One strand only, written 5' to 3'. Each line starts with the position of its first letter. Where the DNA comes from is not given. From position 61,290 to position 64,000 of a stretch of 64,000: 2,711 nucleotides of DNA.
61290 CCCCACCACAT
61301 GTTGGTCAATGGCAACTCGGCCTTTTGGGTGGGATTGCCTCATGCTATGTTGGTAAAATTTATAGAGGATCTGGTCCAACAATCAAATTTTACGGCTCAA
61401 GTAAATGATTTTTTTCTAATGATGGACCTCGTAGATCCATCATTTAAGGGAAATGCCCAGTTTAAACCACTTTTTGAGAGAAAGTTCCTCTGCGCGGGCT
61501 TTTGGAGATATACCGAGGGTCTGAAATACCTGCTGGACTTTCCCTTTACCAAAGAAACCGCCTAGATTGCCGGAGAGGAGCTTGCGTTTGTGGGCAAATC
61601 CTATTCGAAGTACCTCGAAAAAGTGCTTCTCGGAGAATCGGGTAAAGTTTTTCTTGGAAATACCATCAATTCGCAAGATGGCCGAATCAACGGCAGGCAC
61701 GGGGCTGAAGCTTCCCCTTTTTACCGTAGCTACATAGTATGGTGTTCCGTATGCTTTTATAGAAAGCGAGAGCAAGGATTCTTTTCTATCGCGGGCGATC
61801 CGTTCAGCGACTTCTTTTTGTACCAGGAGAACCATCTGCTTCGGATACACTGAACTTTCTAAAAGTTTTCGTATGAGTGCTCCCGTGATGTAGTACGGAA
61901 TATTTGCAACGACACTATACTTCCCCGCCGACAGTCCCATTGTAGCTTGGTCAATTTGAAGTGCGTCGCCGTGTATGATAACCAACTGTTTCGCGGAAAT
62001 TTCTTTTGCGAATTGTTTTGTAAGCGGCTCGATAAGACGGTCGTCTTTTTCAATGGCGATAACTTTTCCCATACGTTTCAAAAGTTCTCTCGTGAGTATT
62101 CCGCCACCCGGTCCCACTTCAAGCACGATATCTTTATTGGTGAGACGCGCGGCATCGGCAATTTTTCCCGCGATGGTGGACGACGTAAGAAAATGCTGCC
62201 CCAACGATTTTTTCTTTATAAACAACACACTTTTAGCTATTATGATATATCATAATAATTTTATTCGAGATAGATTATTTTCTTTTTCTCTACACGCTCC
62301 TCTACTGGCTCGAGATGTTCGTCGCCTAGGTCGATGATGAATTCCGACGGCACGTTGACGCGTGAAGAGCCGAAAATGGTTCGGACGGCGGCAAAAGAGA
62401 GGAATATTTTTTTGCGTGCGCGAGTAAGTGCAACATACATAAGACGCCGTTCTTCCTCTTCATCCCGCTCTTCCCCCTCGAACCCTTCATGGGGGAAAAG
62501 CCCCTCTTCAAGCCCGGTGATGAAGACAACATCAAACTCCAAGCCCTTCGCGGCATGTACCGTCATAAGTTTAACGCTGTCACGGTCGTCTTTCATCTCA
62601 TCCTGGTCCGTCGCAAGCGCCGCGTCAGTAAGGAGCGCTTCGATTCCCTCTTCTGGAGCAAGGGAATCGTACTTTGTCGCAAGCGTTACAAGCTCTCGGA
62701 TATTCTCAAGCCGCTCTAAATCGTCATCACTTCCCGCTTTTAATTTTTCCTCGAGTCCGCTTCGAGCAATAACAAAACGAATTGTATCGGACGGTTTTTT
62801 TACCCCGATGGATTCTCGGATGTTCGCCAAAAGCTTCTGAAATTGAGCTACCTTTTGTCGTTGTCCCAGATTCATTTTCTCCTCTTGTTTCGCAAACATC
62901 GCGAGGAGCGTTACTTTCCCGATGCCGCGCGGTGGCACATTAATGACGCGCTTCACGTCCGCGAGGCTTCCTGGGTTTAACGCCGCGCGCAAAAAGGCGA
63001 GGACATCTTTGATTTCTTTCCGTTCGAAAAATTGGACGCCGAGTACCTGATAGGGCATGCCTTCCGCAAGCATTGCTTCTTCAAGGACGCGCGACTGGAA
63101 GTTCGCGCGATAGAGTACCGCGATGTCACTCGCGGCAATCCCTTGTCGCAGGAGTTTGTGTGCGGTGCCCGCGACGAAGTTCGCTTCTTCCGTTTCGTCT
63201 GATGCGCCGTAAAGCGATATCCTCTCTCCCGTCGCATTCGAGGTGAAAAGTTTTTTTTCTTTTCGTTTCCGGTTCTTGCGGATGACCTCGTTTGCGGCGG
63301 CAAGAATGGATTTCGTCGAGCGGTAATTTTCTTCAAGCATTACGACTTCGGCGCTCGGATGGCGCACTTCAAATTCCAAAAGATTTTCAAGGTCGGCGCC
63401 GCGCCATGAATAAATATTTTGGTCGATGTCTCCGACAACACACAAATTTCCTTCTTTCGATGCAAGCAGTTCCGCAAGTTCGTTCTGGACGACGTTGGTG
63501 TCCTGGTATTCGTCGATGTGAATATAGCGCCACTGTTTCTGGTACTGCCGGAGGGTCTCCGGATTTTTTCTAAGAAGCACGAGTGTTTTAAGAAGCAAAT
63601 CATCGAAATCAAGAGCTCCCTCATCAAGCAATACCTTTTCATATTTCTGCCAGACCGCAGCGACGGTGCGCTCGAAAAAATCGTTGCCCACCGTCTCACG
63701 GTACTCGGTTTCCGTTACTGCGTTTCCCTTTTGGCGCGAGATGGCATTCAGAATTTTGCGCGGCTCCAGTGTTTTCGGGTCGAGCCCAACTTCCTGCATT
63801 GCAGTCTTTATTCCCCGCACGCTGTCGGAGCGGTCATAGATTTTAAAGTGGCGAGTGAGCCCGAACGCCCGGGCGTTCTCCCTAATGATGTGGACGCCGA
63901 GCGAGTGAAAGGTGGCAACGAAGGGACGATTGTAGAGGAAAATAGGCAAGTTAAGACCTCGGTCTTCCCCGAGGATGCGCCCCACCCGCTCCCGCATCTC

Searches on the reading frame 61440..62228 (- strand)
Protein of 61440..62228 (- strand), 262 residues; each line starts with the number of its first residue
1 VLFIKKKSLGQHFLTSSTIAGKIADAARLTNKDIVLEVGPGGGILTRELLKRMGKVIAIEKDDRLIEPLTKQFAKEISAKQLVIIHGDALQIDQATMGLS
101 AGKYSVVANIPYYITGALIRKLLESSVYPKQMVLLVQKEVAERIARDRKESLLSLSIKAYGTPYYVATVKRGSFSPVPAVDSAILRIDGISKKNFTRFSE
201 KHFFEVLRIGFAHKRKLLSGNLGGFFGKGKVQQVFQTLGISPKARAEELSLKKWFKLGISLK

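Call 22: search_protein_families(library=pfam, proteins=[window:61440-62228:-], max_evalue=0.001)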
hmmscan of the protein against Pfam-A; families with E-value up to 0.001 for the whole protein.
window:61440-62228:- (262 aa): 3 families
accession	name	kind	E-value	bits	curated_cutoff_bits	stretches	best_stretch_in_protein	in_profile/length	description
PF00398.26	RrnaAD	-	7.9e-53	179.7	24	1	5-257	4-257/263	Ribosomal RNA adenine dimethylase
PF01135.25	PCMT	-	9.6e-05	22.7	20.3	1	18-91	60-135/210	Protein-L-isoaspartate(D-aspartate) O-methyltransferase (PCMT)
PF13649.12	Methyltransf_25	-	0.00026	22.1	27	1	35-94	1-60/97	Methyltransferase domain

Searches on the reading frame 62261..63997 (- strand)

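Call 22: search_protein_families(library=pfam, proteins=[window:62261-63997:-], max_evalue=0.001)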
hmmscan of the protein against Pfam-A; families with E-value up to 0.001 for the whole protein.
window:62261-63997:- (578 aa): 6 families
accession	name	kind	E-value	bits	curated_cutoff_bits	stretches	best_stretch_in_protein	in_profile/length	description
PF13361.12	UvrD_C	-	1.7e-74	251.8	25.6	1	219-536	1-348/350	UvrD-like helicase C-terminal domain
PF00580.27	UvrD-helicase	-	6e-53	180.7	23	1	1-211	61-268/271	UvrD/REP helicase N-terminal domain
PF13538.12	UvrD_C_2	-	4.5e-11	42.9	27.4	1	477-533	4-51/52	UvrD-like helicase C-terminal domain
PF13245.12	AAA_19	-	3.4e-07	30.9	25.1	1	115-197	71-132/134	AAA domain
PF13087.12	AAA_12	-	4.2e-07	30.2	27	0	469-532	138-189/195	AAA domain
PF01443.25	Viral_helicase1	-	5.6e-06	26.8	21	1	464-532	171-225/228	Viral superfamily 1 RNA helicase core domain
